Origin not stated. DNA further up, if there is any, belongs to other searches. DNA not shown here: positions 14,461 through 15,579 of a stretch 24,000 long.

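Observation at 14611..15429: Canonical heliorhodopsin gene placed directly after the SOS / B12-dependent dNTP-supply block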

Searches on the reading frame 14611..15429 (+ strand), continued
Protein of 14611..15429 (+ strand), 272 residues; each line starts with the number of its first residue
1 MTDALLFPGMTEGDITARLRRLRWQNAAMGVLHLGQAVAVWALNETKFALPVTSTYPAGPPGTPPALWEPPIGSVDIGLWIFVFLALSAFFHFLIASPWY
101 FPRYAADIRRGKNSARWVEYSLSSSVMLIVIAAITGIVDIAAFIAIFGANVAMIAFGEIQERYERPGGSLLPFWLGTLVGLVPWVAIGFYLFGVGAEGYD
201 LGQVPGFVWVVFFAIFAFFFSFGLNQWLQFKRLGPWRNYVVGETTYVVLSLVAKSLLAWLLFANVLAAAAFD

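Call 16: find_encoding_contigs(protein=P0007, flank=10000, max_places=3)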
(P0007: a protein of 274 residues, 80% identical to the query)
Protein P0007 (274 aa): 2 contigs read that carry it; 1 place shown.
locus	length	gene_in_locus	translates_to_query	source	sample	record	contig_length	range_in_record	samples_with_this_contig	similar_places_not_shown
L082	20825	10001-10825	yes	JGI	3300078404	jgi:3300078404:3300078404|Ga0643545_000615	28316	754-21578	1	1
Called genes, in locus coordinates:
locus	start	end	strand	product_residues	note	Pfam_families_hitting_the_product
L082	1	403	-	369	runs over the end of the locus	PF00497:SBP_bac_3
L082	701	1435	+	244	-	PF01138:RNase_PH, PF03725:RNase_PH_C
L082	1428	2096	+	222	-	PF01725:Ham1p_like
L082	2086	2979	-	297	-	PF00144:Beta-lactamase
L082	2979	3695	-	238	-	PF00089:Trypsin (weak), PF13365:Trypsin_2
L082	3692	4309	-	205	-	-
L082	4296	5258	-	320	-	PF00892:EamA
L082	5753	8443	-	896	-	PF00690:Cation_ATPase_N, PF00122:E1-E2_ATPase, PF13246:Cation_ATPase, PF00702:Hydrolase, PF12710:HAD, PF08282:Hydrolase_3 (faint), PF00689:Cation_ATPase_C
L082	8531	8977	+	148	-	PF00392:GntR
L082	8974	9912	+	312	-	PF07853:DUF1648 (weak)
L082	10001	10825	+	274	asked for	PF18761:Heliorhodopsin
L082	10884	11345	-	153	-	PF00578:AhpC-TSA, PF08534:Redoxin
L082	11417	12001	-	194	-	PF04073:tRNA_edit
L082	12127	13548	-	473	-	PF00390:malic, PF03949:Malic_M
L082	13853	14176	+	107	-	-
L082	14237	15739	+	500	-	PF05697:Trigger_N, PF05698:Trigger_C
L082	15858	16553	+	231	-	PF00574:CLP_protease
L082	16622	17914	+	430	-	PF06689:zf-C4_ClpX, PF01078:Mg_chelatase (faint), PF07724:AAA_2, PF07728:AAA_5 (weak), PF00004:AAA, PF10431:ClpB_D2-small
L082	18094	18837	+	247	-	PF01036:Bac_rhodopsin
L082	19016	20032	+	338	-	PF09925:DUF2157 (weak)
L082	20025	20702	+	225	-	-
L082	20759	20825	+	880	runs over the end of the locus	PF00133:tRNA-synt_1, PF09334:tRNA-synt_1g (weak), PF13603:tRNA-synt_1_2, PF09334:tRNA-synt_1g, PF00133:tRNA-synt_1, PF08264:Anticodon_1, PF10458:Val_tRNA-synt_C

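Call 17: find_encoding_contigs(protein=P0009, flank=10000, max_places=3)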
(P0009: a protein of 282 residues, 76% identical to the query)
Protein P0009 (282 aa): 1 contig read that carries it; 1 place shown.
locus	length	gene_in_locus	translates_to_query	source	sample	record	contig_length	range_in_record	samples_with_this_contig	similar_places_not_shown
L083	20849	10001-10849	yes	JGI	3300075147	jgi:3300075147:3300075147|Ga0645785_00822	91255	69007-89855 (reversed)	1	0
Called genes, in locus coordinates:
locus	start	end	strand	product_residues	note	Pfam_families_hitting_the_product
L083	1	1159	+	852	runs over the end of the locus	?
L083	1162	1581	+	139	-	-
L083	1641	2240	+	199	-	PF00448:SRP54, PF13604:AAA_30 (weak)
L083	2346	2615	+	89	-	-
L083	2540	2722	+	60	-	-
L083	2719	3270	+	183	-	PF02900:LigB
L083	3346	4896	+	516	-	PF02881:SRP54_N, PF13401:AAA_22 (faint), PF00448:SRP54, PF02978:SRP_SPB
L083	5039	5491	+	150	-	PF00886:Ribosomal_S16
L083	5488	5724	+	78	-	PF13083:KH_KhpA-B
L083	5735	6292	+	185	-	PF01782:RimM, PF24986:PRC_RimM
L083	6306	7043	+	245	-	PF01746:tRNA_m1G_MT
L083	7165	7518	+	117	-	PF01245:Ribosomal_L19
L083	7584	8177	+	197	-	PF10502:Peptidase_S26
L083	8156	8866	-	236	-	PF01351:RNase_HII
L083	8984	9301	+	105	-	PF10611:DUF2469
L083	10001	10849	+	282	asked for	PF18761:Heliorhodopsin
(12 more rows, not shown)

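Call 27: find_related_loci(query=window:14611-15426:+, collection=metagenome_contigs, flank=10000)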
Query window:14611-15426:+ (272 aa) in metagenome_contigs; peptide patterns used: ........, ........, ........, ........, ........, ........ (x = any residue, [..] = any of these).
95 stretches matched a pattern; 6 encode a relative of the query (tblastn E <= 1e-3); 6 distinct loci.
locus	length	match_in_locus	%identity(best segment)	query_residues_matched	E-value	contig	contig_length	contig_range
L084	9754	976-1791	100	1-272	7e-179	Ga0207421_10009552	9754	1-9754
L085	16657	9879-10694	87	1-272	7e-153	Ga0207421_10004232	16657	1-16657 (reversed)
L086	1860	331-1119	72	2-266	2e-136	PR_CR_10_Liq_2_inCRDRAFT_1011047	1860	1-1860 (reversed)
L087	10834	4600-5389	71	2-266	6e-97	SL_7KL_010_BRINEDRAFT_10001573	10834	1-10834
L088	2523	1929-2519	52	17-219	6e-58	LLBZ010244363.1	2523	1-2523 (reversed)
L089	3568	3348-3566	100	1-73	2e-45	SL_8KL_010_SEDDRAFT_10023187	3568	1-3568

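Call 33: search_protein_families(library=pfam, proteins=[L085:8337-9539:-, L085:10770-12335:-, L085:6791-8188:-, L085:12316-12861:-, L001:4801-6330:+, L001:7196-8710:+, L001:3695-4696:+, L087:2744-4381:-, L087:5700-6230:+, L087:6308-7903:-], max_evalue=0.001)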
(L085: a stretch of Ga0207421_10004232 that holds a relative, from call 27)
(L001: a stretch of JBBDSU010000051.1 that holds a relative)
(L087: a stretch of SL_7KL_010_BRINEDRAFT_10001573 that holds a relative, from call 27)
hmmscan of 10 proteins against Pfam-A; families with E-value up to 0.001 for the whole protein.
L085:8337-9539:- (400 aa): 3 families
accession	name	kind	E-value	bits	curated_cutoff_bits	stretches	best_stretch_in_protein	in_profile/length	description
PF00270.35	DEAD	-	8.7e-47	159.4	26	1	27-189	2-163/167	DEAD/DEAH box helicase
PF00271.37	Helicase_C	-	4.5e-29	101.4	23.5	1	240-334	16-110/110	Helicase conserved C-terminal domain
PF04851.21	ResIII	-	1.2e-08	35.5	22.5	1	45-186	29-162/164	Type III restriction enzyme, res subunit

L085:10770-12335:- (521 aa): 1 family
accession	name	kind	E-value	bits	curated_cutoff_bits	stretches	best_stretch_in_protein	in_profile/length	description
PF03703.20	bPH_2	-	1.9e-39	134.2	22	3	433-507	1-76/78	Bacterial PH domain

L085:6791-8188:- (465 aa): 2 families
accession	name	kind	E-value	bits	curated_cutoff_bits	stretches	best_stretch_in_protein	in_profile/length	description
PF00291.31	PALP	-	1.1e-79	268.3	35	1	10-295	4-295/295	Pyridoxal-phosphate dependent enzyme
PF00571.33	CBS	-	1.6e-09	38.4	24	1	409-462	1-56/57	CBS domain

L085:12316-12861:- (181 aa): 1 family
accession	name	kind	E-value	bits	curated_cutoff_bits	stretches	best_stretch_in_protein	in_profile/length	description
PF03703.20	bPH_2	-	6.6e-15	55.6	22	1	89-167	2-78/78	Bacterial PH domain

L001:4801-6330:+ (509 aa): 1 family
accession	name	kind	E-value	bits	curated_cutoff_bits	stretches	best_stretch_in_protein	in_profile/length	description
PF01425.27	Amidase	-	5.6e-88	296.4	27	1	34-458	1-445/445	Amidase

L001:7196-8710:+ (504 aa): 2 families
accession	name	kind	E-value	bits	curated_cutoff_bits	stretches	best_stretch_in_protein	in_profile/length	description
PF07364.17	DUF1485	-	1e-79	268.3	22.8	1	11-300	1-289/290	Metallopeptidase family M81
PF07171.17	MlrC_C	-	1.1e-38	133.6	27.2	1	315-488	1-178/178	MlrC C-terminus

L001:3695-4696:+ (333 aa): 1 family
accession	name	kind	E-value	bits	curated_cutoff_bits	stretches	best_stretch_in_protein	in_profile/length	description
PF14486.12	DUF4432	-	7e-06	25.5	32.5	1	11-307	9-300/304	Domain of unknown function (DUF4432)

L087:2744-4381:- (545 aa): 1 family
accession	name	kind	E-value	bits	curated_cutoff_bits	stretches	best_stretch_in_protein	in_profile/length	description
PF00924.24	MS_channel_2nd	-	7.4e-15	55.3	20.2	1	293-361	1-67/68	Mechanosensitive ion channel, beta-domain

L087:5700-6230:+ (176 aa): 1 family
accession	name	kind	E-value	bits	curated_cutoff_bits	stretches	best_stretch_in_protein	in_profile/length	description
PF01934.22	HepT-like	-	5.7e-24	84.6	23.5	1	66-169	16-119/120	Ribonuclease HepT-like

L087:6308-7903:- (531 aa): 4 families
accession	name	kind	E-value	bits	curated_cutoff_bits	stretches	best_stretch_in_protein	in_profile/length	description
PF00561.26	Abhydrolase_1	-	1.3e-25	91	25.8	1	273-517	1-245/245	alpha/beta hydrolase fold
PF12697.13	Abhydrolase_6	-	1.4e-24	88.4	26.3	1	275-521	1-215/217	Alpha/beta hydrolase family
PF12146.15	Hydrolase_4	-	3.8e-21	75.9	27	1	274-515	6-237/239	Serine aminopeptidase, S33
PF06821.19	Ser_hydrolase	-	2.9e-06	27.8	22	0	347-383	55-93/172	Serine hydrolase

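Call 34: search_protein_families(library=ncbifam, proteins=[window:14611-15429:+], max_evalue=0.001)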
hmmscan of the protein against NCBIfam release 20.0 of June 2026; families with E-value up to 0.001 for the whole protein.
window:14611-15429:+ (272 aa): 1 family
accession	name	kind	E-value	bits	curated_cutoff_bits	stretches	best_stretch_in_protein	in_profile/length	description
NF038020.1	HeR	equivalog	7.2e-78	261.5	100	1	22-266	1-244/244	heliorhodopsin HeR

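Call 40: search_protein_families(library=pfam, proteins=[L025:6243-6863:-, L025:7671-8078:-, L025:6932-7663:+, L025:4983-6218:-, L025:9006-9929:-, L025:4206-4568:+, L025:4583-4969:-, L030:11152-12333:-, L030:6654-8021:+, L030:5852-6631:-], max_evalue=0.001)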
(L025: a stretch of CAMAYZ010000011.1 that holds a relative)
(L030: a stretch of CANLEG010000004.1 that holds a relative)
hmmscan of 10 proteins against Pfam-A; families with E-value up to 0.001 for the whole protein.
L025:6243-6863:- (206 aa): 1 family
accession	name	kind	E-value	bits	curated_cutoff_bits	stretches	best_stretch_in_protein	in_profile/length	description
PF07510.16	GmrSD_C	-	6.2e-08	33.1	23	1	78-180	24-126/138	GmrSD restriction endonucleases, C-terminal domain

L025:7671-8078:- (135 aa): 0 families

L025:6932-7663:+ (243 aa): 6 families
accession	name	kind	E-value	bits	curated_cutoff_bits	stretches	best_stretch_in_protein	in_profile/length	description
PF00106.31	adh_short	-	9.2e-51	172.5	26.6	1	11-193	1-186/195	short chain dehydrogenase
PF13561.12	adh_short_C2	-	2.8e-35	122.5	27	1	17-199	1-186/236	Enoyl-(Acyl carrier protein) reductase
PF08659.16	KR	-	3e-15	57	22.6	1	13-171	3-164/180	KR domain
PF01370.27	Epimerase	-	8.7e-05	22.5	20.9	1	13-127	1-103/240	NAD dependent epimerase/dehydratase family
PF13460.12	NAD_binding_10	-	0.00016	22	27.2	1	17-223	1-181/184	NAD(P)H-binding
PF00107.32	ADH_zinc_N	-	0.00061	20.2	31.8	0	21-78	1-62/129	Zinc-binding dehydrogenase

L025:4983-6218:- (411 aa): 2 families
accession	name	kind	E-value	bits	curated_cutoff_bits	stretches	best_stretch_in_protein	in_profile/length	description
PF14031.13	D-ser_dehydrat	-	6.4e-13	49.6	22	1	305-397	1-97/97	Putative serine dehydratase domain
PF01168.26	Ala_racemase_N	-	3.3e-08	33.9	24.1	1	50-210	4-159/220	Alanine racemase, N-terminal domain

L025:9006-9929:- (307 aa): 1 family
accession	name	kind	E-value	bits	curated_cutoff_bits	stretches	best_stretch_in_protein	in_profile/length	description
PF00497.25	SBP_bac_3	-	1.1e-21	77.4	26.4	1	70-288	1-131/132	Bacterial extracellular solute-binding proteins, family 3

L025:4206-4568:+ (120 aa): 1 family
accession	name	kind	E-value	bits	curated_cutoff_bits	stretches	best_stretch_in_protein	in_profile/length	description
PF13630.11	SdpI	-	0.00069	20.1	28.2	1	52-118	7-65/71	SdpI/YfhL protein family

L025:4583-4969:- (128 aa): 1 family
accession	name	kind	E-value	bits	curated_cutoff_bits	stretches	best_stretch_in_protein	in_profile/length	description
PF01042.26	Ribonuc_L-PSP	-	4.6e-27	94.9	27.3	1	14-127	4-120/121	Endoribonuclease L-PSP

L030:11152-12333:- (393 aa): 1 family
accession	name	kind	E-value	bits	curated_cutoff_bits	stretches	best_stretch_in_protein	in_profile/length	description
PF02230.22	Abhydrolase_2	-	1.1e-06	29.1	23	1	214-299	87-175/217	Phospholipase/Carboxylesterase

L030:6654-8021:+ (455 aa): 2 families
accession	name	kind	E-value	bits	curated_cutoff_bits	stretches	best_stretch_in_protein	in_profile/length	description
PF00480.26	ROK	-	6.9e-40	137.8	22.9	1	135-433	2-286/294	ROK family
PF13545.12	HTH_Crp_2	-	0.0005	20.4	27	0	70-105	18-53/70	Crp-like helix-turn-helix domain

L030:5852-6631:- (259 aa): 3 families
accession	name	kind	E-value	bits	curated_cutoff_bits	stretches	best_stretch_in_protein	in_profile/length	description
PF00005.33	ABC_tran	-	6.7e-31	108.1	25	1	27-164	2-136/137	ABC transporter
PF13304.12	AAA_21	-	2.4e-05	25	27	0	38-69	1-49/304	AAA domain, putative AbiEii toxin, Type IV TA system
PF13191.12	AAA_16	-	0.00034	21.6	32.6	1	22-62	8-51/167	AAA ATPase domain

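Call 52: search_protein_families(library=pfam, alignment_id=A2, max_evalue=0.00001)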
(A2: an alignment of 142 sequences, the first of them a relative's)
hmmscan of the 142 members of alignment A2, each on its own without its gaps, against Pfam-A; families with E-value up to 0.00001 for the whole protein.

A. member 1, L002:5756-6145:- (129 aa): 0 families

B. families by the number of members that match (of 142 scanned): 116 families (the first 25 are shown)
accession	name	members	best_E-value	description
PF00120.29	Gln-synt_C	8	1.7e-119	Glutamine synthetase, catalytic domain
PF03951.24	Gln-synt_N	8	7e-30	Glutamine synthetase, beta-Grasp domain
PF01370.27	Epimerase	5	1.5e-23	NAD dependent epimerase/dehydratase family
PF11066.14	DUF2867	4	1.9e-35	Protein of unknown function (DUF2867)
PF13460.12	NAD_binding_10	4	1.7e-20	NAD(P)H-binding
PF05368.20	NmrA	4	4.2e-15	NmrA-like family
PF02607.22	B12-binding_2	4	2.7e-14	B12 binding domain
PF02310.24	B12-binding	4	6.3e-13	B12 binding domain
PF02230.22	Abhydrolase_2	4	4.3e-07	Phospholipase/Carboxylesterase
PF02469.27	Fasciclin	3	2e-85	Fasciclin domain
PF00682.25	HMGL-like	3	4.6e-74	HMGL-like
PF07995.17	GSDH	3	1.4e-47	Glucose / Sorbosone dehydrogenase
PF22615.1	IPMS_D2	3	1.6e-35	Alpha-isopropylmalate synthase, post-catalytic domain-like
PF08502.15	LeuA_dimer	3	4.6e-29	LeuA allosteric (dimerisation) domain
PF04234.18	CopC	3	6e-24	CopC domain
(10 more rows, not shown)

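Call 53: predict_structure(alignment_id=A1)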
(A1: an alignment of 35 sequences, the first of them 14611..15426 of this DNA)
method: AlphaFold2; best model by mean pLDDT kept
length: 272 residues; sequences in the alignment: 35
mean_pLDDT: 90.0   pTM: 0.86
mean pLDDT of the five models: 90.0, 89.0, 88.9, 81.8, 80.2
residues with pLDDT >= 90: 176; 70-90: 86; 50-70: 9; < 50: 1
segments of 3 or more residues with pLDDT < 50: none
pLDDT, mean of each block of 10 residues (from residue 1): 82 95 96 97 89 90 87 94 96 97 94 90 92 89 93 93 89 94 90 85 86 88 93 93 91 89 69 47
secondary structure, 60 per line:
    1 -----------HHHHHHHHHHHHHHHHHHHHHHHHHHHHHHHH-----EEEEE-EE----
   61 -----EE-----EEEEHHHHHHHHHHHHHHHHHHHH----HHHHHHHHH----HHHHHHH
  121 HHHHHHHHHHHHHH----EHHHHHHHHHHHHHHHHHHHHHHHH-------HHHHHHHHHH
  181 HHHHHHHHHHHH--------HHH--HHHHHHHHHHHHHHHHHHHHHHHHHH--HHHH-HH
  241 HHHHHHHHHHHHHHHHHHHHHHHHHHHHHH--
elements in order: H12-43 E49-53 E73-76 H77-96 H101-109 H114-134 H140-163 H171-192 H206-231 H234-237 H239-270
